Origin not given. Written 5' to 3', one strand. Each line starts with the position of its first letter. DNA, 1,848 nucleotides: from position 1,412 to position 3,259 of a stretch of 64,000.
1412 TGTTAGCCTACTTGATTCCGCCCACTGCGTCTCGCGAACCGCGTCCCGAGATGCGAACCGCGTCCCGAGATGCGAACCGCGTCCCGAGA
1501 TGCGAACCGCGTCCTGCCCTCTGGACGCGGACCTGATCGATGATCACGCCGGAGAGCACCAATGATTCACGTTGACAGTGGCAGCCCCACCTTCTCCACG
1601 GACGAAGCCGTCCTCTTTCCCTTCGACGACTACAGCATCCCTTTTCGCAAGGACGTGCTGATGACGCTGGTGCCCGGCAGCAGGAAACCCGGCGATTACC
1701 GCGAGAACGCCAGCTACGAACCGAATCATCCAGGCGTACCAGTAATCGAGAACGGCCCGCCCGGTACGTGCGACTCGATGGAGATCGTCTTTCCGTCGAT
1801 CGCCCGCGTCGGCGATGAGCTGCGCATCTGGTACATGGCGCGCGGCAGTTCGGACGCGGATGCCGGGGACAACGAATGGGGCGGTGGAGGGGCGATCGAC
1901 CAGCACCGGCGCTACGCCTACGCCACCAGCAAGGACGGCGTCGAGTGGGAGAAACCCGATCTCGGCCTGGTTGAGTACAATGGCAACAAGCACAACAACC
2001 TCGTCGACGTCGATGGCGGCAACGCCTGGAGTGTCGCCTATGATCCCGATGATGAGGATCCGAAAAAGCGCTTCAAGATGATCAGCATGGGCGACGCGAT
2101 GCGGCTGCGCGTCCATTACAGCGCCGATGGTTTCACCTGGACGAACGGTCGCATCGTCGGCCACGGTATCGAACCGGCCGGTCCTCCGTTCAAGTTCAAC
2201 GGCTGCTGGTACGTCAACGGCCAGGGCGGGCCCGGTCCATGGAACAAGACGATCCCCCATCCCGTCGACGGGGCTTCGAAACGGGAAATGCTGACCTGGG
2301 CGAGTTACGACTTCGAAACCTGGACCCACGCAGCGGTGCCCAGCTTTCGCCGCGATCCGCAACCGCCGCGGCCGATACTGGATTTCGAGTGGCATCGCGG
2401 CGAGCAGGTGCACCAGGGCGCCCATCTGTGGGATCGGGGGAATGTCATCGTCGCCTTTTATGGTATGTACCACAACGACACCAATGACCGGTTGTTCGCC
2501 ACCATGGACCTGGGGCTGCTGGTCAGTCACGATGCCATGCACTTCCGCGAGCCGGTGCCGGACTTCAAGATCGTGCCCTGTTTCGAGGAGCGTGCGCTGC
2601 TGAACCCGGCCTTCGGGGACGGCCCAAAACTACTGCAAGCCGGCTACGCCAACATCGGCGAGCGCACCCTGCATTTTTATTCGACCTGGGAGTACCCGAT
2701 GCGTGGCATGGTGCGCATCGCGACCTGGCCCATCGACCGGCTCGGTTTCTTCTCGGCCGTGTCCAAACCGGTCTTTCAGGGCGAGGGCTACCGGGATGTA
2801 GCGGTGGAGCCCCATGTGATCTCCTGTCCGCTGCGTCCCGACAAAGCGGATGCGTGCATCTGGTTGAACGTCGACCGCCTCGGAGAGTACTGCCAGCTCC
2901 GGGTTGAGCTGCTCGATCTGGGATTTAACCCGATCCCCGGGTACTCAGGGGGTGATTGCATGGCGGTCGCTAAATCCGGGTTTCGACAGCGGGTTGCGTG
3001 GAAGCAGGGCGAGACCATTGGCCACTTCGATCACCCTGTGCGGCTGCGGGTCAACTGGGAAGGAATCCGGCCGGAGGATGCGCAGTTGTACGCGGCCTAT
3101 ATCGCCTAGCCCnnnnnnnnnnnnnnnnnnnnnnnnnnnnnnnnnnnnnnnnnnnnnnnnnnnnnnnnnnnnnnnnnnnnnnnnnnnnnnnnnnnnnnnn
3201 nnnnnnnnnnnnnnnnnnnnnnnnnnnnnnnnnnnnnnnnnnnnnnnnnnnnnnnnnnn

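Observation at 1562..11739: A glycan-type cluster unusually rich in PhyH-family 2-oxoglutarate dioxygenases, one of them fused to a HEAT-repeat domain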

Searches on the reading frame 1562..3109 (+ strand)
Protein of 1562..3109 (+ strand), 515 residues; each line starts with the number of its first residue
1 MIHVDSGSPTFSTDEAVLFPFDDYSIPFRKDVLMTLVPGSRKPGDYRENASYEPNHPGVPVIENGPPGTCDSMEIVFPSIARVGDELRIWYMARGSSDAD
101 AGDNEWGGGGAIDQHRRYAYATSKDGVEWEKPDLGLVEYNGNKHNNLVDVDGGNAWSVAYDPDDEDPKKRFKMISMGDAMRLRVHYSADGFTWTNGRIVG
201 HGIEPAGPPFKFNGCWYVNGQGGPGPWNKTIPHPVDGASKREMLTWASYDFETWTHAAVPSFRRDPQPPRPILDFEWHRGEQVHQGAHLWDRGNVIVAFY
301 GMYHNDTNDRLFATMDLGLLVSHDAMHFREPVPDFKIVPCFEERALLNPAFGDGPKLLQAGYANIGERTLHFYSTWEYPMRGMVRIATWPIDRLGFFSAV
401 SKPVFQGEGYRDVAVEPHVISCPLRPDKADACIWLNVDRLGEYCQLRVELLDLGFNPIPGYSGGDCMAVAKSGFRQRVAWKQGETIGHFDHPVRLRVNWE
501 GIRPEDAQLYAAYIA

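Call 3: search_protein_families(library=pfam, proteins=[window:1562-3109:+], max_evalue=0.01)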
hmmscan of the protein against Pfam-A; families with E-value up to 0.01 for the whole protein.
window:1562-3109:+ (515 aa): 0 families

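Call 9: search_protein_families(library=ncbifam, proteins=[window:1562-3109:+], max_evalue=0.01)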
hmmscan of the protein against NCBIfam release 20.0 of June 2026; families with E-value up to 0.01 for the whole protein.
window:1562-3109:+ (515 aa): 0 families
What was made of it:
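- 1562..3109 (+): PROP1: cytoplasmic member of an unnamed family with a five-bladed beta-propeller and a C-terminal all-beta domain (glycosidase/phosphorylase-like). No Pfam or NCBIfam hit (calls 3, 9).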

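Call 10: search_solved_structures(query=window:1562-3109:+, max_evalue=1, show_alignments=1)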
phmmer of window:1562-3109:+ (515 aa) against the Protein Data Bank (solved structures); distinct sequences matched with E-value up to 1: 1.
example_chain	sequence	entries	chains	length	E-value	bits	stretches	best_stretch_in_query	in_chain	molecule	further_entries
4y0e_A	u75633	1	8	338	0.26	12.8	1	185-310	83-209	Putative dioxygenase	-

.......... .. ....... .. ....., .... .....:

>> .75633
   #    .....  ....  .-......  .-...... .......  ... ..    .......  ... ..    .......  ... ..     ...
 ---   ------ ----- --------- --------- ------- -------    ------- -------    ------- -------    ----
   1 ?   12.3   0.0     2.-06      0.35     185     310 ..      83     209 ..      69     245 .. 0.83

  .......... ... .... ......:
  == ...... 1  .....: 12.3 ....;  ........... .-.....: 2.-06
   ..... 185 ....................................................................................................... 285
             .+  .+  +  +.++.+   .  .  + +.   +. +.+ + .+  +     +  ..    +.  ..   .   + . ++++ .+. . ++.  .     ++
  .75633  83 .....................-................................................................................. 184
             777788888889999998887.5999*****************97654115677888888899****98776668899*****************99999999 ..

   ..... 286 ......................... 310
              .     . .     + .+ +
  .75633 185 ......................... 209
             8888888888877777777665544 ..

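Call 12: find_homologous_proteins(query=window:1562-3109:+, max_evalue=0.00001)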
Query window:1562-3109:+ (515 aa): 453 proteins with E <= 0.00001 among 4625 candidates; the best 120 are listed.
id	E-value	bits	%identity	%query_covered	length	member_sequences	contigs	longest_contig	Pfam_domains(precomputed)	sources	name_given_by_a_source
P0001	0.0e+0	1251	100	100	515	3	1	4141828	-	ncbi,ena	-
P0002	0.0e+0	1197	96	100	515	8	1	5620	-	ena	-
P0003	0.0e+0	1076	86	100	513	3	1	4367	-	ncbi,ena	-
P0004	1.0e-266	904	73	100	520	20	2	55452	-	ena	-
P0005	4.9e-266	902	72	100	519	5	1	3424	-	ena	-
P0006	4.8e-263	892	71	100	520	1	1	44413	-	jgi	jgi:hypothetical protein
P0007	1.3e-260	884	70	100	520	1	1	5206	-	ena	-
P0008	5.9e-259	878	70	100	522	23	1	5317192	-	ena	-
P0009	2.9e-256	869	70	100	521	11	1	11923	-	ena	-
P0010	8.2e-255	865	68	100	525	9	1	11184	-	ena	-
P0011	7.6e-252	855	69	99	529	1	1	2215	-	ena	-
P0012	2.6e-246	837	67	100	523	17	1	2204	-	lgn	-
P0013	8.1e-200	683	56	100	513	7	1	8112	-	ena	-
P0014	1.4e-182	626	55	100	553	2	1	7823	-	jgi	jgi:hypothetical protein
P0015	4.6e-180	618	54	99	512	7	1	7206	-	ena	-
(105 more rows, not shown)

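Call 20: predict_structure(alignment_id=A1)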
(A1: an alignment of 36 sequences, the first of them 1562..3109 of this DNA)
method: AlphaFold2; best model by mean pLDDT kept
length: 515 residues; sequences in the alignment: 36
mean_pLDDT: 85.9   pTM: 0.86
mean pLDDT of the five models: 85.9, 85.2, 84.4, 76.7, 71.5
residues with pLDDT >= 90: 267; 70-90: 182; 50-70: 55; < 50: 11
segments of 3 or more residues with pLDDT < 50: 105-108, 265-270
pLDDT, mean of each block of 10 residues (from residue 1): 79 91 89 92 77 88 89 90 94 82 52 86 96 94 93 85 95 90 93 89 88 91 71 71 88 80 47 74 86 90 86 89 87 86 60 77 90 77 89 94 67 83 93 97 96 96 96 96 93 96 94 96
secondary structure, 60 per line:
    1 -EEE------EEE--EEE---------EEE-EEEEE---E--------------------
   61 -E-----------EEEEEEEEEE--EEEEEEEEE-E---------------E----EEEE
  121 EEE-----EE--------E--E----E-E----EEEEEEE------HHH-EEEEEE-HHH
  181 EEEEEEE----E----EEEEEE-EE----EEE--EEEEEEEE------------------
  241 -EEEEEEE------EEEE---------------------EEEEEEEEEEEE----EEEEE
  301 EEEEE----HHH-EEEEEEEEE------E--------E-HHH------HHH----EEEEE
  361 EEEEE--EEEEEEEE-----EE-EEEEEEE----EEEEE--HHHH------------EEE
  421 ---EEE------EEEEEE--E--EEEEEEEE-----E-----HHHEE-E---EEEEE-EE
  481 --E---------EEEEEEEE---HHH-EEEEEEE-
elements in order: E2-4 E11-13 E16-18 E28-30 E32-36 E74-83 E86-94 E117-123 E154-160 E171-176 E181-187 E197-202 E210-212 E215-222 E242-248 E255-258 E280-291 E296-305 E314-322 E356-365 E368-375 E384-390 E395-399 H402-405 E418-420 E424-426 E433-438 E444-451 E473-477 E493-500 E508-514
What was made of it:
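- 1562..3109 (+): AF2 pLDDT 85.9, pTM 0.86 (call 20).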

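Call 21: find_related_loci(query=A1, collection=genome_contigs, flank=10000)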
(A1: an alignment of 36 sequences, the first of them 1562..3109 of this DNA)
Query A1 (515 aa) in genome_contigs; peptide patterns used: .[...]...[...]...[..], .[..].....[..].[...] (x = any residue, [..] = any of these).
397 stretches matched a pattern; 261 encode a relative of the query (tblastn E <= 1e-3); the best 80 are kept; 79 distinct loci.
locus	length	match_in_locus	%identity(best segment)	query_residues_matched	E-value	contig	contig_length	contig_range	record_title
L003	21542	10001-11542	73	1-515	0e+0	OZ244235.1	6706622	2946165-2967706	MAG: Candidatus Latescibacterota bacterium isolate e5868d62-61ad-4724-99e8-9c09e4b40cf9 genome assembly, chromosome: 1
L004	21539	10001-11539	73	2-515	0e+0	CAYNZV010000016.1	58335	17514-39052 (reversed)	MAG TPA_asm: uncultured Gemmatimonadaceae bacterium isolate SRP092796_co6_206 genome assembly, contig: NODE_197_length_5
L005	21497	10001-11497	74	16-515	0e+0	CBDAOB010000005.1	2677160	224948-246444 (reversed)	MAG: Candidatus Latescibacterota bacterium isolate ee734ac6-3c8f-4045-9bd6-bb64be60b199 genome assembly, contig: contig_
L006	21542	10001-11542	70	2-515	0e+0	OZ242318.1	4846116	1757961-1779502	MAG: Candidatus Latescibacterota bacterium isolate cc8e0243-aa1c-4c17-a5e8-0a9f7738ceb9 genome assembly, chromosome: 1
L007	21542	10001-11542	70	2-515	0e+0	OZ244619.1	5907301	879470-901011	MAG: Candidatus Latescibacterota bacterium isolate 42df25b2-3f2b-47dc-af7c-4916403e88f0 genome assembly, chromosome: 1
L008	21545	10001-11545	67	2-515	0e+0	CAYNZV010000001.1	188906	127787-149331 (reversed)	MAG TPA_asm: uncultured Gemmatimonadaceae bacterium isolate SRP092796_co6_206 genome assembly, contig: NODE_2_length_188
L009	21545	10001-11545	67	2-515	0e+0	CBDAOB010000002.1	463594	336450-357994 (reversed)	MAG: Candidatus Latescibacterota bacterium isolate ee734ac6-3c8f-4045-9bd6-bb64be60b199 genome assembly, contig: contig_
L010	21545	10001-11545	66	2-515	0e+0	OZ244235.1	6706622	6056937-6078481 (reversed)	MAG: Candidatus Latescibacterota bacterium isolate e5868d62-61ad-4724-99e8-9c09e4b40cf9 genome assembly, chromosome: 1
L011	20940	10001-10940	77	11-515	4e-149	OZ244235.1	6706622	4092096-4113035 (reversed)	MAG: Candidatus Latescibacterota bacterium isolate e5868d62-61ad-4724-99e8-9c09e4b40cf9 genome assembly, chromosome: 1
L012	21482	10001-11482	46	4-514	9e-143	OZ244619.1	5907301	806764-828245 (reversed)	MAG: Candidatus Latescibacterota bacterium isolate 42df25b2-3f2b-47dc-af7c-4916403e88f0 genome assembly, chromosome: 1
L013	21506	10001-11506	47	4-515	2e-142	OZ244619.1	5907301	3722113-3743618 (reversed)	MAG: Candidatus Latescibacterota bacterium isolate 42df25b2-3f2b-47dc-af7c-4916403e88f0 genome assembly, chromosome: 1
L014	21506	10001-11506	48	4-515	1e-141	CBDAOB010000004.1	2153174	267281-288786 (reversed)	MAG: Candidatus Latescibacterota bacterium isolate ee734ac6-3c8f-4045-9bd6-bb64be60b199 genome assembly, contig: contig_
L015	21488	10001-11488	47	1-514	8e-142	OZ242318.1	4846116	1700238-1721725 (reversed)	MAG: Candidatus Latescibacterota bacterium isolate cc8e0243-aa1c-4c17-a5e8-0a9f7738ceb9 genome assembly, chromosome: 1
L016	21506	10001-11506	46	4-515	1e-141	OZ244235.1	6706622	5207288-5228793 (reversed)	MAG: Candidatus Latescibacterota bacterium isolate e5868d62-61ad-4724-99e8-9c09e4b40cf9 genome assembly, chromosome: 1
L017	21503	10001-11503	47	4-514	5e-139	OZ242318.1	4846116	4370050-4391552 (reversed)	MAG: Candidatus Latescibacterota bacterium isolate cc8e0243-aa1c-4c17-a5e8-0a9f7738ceb9 genome assembly, chromosome: 1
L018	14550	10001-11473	49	2-515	2e-151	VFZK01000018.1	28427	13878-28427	MAG: Acidimicrobiia bacterium isolate K_Offshore_80m_m2_092 K_Offshore_80m_m2_092_Ga0194132_10003390, whole genome shotg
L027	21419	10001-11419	46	15-515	3e-131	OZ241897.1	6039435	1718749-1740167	MAG: Acidobacteriota bacterium isolate 7b4b86e9-9a4d-44db-aaa0-056d26db6e00 genome assembly, chromosome: 1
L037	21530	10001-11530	44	2-515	2e-131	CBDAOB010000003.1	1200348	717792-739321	MAG: Candidatus Latescibacterota bacterium isolate ee734ac6-3c8f-4045-9bd6-bb64be60b199 genome assembly, contig: contig_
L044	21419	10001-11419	44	14-514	5e-125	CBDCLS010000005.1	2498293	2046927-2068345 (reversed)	MAG: Acidobacteriota bacterium isolate 14630678-797e-49b2-a12b-7f7aca0c86a6 genome assembly, contig: contig_5, whole gen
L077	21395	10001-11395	41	12-515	6e-109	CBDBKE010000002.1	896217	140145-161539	MAG: Terriglobia bacterium isolate 38b9ce2a-8c4d-4d07-85eb-86d09662256f genome assembly, contig: contig_2, whole genome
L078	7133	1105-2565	41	1-514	5e-109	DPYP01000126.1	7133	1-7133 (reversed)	MAG TPA_asm: Lentisphaeria bacterium isolate UBA8228 contig_73393, whole genome shotgun sequence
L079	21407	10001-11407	42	12-514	3e-109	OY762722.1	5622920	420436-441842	MAG: Candidatus Poribacteria bacterium isolate ed6806d3-dd7a-4409-98ee-5b7e1ebe3502 genome assembly, chromosome: 1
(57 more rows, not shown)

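Call 25: fold_search(model_id=the predicted structure, library=pdb)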
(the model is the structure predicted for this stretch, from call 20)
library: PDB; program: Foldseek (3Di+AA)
matches with E <= 10: 648; with E <= 0.001: 116
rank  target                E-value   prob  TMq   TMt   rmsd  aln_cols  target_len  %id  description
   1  7fir_C                5.5e-10  1.00  0.39  0.62   7.0       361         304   12  The crystal structure of beta-1,2-mannobiose phosphorylase in complex with 1,4-mannobiose (released 2022-01-05)
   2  3r67_A                9.2e-10  1.00  0.39  0.55   7.7       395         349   14  Crystal structure of a putative glycosidase (BT_4094) from BACTEROIDES THETAIOTAOMICRON VPI-5482 at 2.30 A resolution (released 2011-04-13)
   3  7fip_D                9.7e-10  1.00  0.40  0.64   6.5       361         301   12  The native structure of beta-1,2-mannobiose phosphorylase from Thermoanaerobacter sp. (released 2022-01-05)
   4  7fip_A                9.7e-10  1.00  0.36  0.58   8.3       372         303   12  The native structure of beta-1,2-mannobiose phosphorylase from Thermoanaerobacter sp. (released 2022-01-05)
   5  3qc2_A                1.6e-09  1.00  0.42  0.57   6.8       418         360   14  Crystal structure of a glycosyl hydrolase (BACOVA_03624) from Bacteroides ovatus at 2.30 A resolution (released 2011-02-09)
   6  7fip_B                2.1e-09  1.00  0.40  0.64   6.6       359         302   12  The native structure of beta-1,2-mannobiose phosphorylase from Thermoanaerobacter sp. (released 2022-01-05)
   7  5mui_A                2.7e-09  1.00  0.38  0.53   7.5       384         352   13  Glycoside hydrolase BT_0996 (released 2017-03-22)
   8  7vco                  4.5e-09  1.00  0.35  0.37  18.1       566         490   11  Frischella perrara beta-fructofuranosidase (released 2022-03-09)
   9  3r67_D                4.7e-09  1.00  0.39  0.56   7.6       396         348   13  Crystal structure of a putative glycosidase (BT_4094) from BACTEROIDES THETAIOTAOMICRON VPI-5482 at 2.30 A resolution (released 2011-04-13)
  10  9gph_B                6.1e-09  1.00  0.40  0.65   5.6       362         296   12  Teth514_1788 1,2-beta-oligomannan phosphorylase in complex with mannose (-1) and phosphate (released 2025-09-17)
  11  5a7v_B                6.4e-09  1.00  0.39  0.54   7.6       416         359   14  The GH130 family of mannoside phosphorylases contains glycoside hydrolases that target beta-1,2 mannosidic linkages in (released 2015-08-26)
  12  3qc2_B                9.2e-09  1.00  0.37  0.51   9.5       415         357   14  Crystal structure of a glycosyl hydrolase (BACOVA_03624) from Bacteroides ovatus at 2.30 A resolution (released 2011-02-09)
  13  9fj8_B                1.0e-08  1.00  0.38  0.62   6.1       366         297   12  Teth514_1788 1,2-beta-oligomannan phosphorylase in complex with mannotetraose (released 2025-06-11)
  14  5mt2                  1.1e-08  1.00  0.38  0.53   7.4       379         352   13  Glycoside hydrolase BT_0996 (released 2017-03-22)
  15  9fj8_A                1.1e-08  1.00  0.39  0.63   5.7       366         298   12  Teth514_1788 1,2-beta-oligomannan phosphorylase in complex with mannotetraose (released 2025-06-11)
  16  5a7v_A                1.7e-08  1.00  0.40  0.54   8.1       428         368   14  The GH130 family of mannoside phosphorylases contains glycoside hydrolases that target beta-1,2 mannosidic linkages in (released 2015-08-26)
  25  9gph_A                5.0e-08  1.00  0.38  0.62   6.3       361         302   13  Teth514_1788 1,2-beta-oligomannan phosphorylase in complex with mannose (-1) and phosphate (released 2025-09-17)
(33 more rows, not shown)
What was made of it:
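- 1562..3109 (+): Foldseek matches GH130/GH43/GH32/GH137, best E 5.5e-10 (call 25).
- On GH130: Foldseek probability 1.00, E 5.5e-10 to 1e-8 against 7fir, 7fip, 9gph, 5a7v and others (call 25).
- The Foldseek top 50 are all five-bladed glycoside hydrolases or phosphorylases: GH130, GH43, GH32, GH137 (call 25). The top 50 structural matches are all glycoside hydrolases or phosphorylases (call 25).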

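Call 31: search_protein_families(library=pfam, proteins=[L079:4570-5577:-, L078:4698-6200:+, L012:6855-9848:+, L018:11706-12944:+, L044:8191-9435:-, L013:7102-8793:-, L077:3255-4307:-, L027:315-1673:-, L037:15496-16701:-, L011:7069-8883:+], max_evalue=0.001)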
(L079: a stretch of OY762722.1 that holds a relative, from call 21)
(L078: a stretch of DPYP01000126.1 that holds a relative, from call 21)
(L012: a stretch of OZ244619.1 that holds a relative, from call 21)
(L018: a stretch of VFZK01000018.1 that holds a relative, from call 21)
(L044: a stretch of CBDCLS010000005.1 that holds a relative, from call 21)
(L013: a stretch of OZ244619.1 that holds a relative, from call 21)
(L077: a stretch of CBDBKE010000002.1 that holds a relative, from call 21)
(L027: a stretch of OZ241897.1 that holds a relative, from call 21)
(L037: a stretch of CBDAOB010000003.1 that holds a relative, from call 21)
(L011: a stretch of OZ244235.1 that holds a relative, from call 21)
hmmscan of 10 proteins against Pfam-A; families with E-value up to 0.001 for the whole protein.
L079:4570-5577:- (336 aa): 1 family
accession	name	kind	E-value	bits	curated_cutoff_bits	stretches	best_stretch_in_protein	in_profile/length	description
PF02826.25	2-Hacid_dh_C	-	4.8e-52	176.3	25.1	1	121-298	1-178/178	D-isomer specific 2-hydroxyacid dehydrogenase, NAD binding domain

L078:4698-6200:+ (501 aa): 4 families
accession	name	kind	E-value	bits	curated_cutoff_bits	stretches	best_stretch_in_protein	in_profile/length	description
PF00884.28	Sulfatase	-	1.2e-37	130.3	25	1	61-335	1-300/301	Sulfatase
PF16347.10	SGSH_C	-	1.7e-16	61.2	29.3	1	297-405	14-126/154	N-sulphoglucosamine sulphohydrolase, C-terminal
PF01663.27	Phosphodiest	-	5.2e-11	43.2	23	1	74-285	13-221/342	Type I phosphodiesterase / nucleotide pyrophosphatase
PF07394.17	DUF1501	-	4.3e-05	23.3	27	1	249-319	265-335/390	Protein of unknown function (DUF1501)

L012:6855-9848:+ (998 aa): 1 family
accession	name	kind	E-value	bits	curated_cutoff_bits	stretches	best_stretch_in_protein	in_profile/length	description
PF21620.4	SlpA_C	-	1.8e-05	23.8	35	1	447-556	200-304/656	S-layer protein SlpA, beta-barrel domain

L018:11706-12944:+ (413 aa): 2 families
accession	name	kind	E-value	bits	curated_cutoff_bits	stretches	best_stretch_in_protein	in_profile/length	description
PF13378.12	MR_MLE_C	-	1.8e-46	159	29.4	1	156-388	2-217/219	Enolase C-terminal domain-like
PF02746.21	MR_MLE_N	-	5.5e-14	52.8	22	1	34-133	23-117/117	Mandelate racemase / muconate lactonizing enzyme, N-terminal domain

L044:8191-9435:- (415 aa): 4 families
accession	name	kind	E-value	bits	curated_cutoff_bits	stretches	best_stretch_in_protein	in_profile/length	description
PF13088.12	BNR_2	-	8.3e-15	55.3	31.4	1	170-380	85-273/277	BNR repeat-like domain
PF02012.26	BNR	-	5.3e-09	35.2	27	0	119-128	2-11/12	BNR/Asp-box repeat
PF24316.1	Tli3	-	1.1e-05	26.2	27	0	94-136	55-105/129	T6SS Tli3 immunity protein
PF15902.12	Sortilin-Vps10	-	0.00048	19.5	33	0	235-299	5-60/446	Sortilin, neurotensin receptor 3,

L013:7102-8793:- (564 aa): 1 family
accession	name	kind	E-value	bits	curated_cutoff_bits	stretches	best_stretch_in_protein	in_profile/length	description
PF02638.21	GHL10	-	0.00014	21.6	27.9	1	122-234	65-165/311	Glycosyl hydrolase-like 10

L077:3255-4307:- (351 aa): 1 family
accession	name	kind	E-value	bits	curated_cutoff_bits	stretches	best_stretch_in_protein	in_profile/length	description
PF02615.19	Ldh_2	-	6.7e-103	344.7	38.8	1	6-336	3-332/333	Malate/L-lactate dehydrogenase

L027:315-1673:- (453 aa): 4 families
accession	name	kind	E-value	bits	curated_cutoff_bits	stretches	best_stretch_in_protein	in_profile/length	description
PF22725.1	GFO_IDH_MocA_C3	-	2.5e-21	76.4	27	1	227-349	4-121/124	GFO/IDH/MocA C-terminal domain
PF02894.22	GFO_IDH_MocA_C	-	8.7e-13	49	22.9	1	228-450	1-217/218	Oxidoreductase family, C-terminal alpha/beta domain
PF01408.29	GFO_IDH_MocA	-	2.8e-09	38.2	24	1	113-212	19-116/120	Oxidoreductase family, NAD-binding Rossmann fold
PF22685.1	Gal80p_C-like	-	4.4e-05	24.1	29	1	222-311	1-92/152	Gal80p, C-terminal domain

L037:15496-16701:- (402 aa): 2 families
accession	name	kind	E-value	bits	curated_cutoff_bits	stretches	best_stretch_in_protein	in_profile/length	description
PF01717.24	Meth_synt_2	-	9.9e-30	104.4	21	2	184-357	141-305/324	Cobalamin-independent synthase, Catalytic domain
PF08267.18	Meth_synt_1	-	0.00032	20.8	27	1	157-337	144-307/313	Cobalamin-independent synthase, N-terminal domain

L011:7069-8883:+ (605 aa): 4 families
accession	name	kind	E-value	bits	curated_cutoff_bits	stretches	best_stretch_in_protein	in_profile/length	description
PF14871.12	GHL6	-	2.5e-12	47.6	35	1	77-199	4-131/132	Hypothetical glycosyl hydrolase 6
PF02638.21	GHL10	-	3e-05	23.7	27.9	1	102-271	55-220/311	Glycosyl hydrolase-like 10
PF14258.12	DUF4350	-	0.00053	20.7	30.4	0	470-591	39-139/181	Domain of unknown function (DUF4350)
PF08532.16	Glyco_hydro_42M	-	0.00094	19.2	25.8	0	461-528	50-120/207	Beta-galactosidase trimerisation domain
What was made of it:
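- The neighbours are sulfatases, BNR and GHL proteins (call 31).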
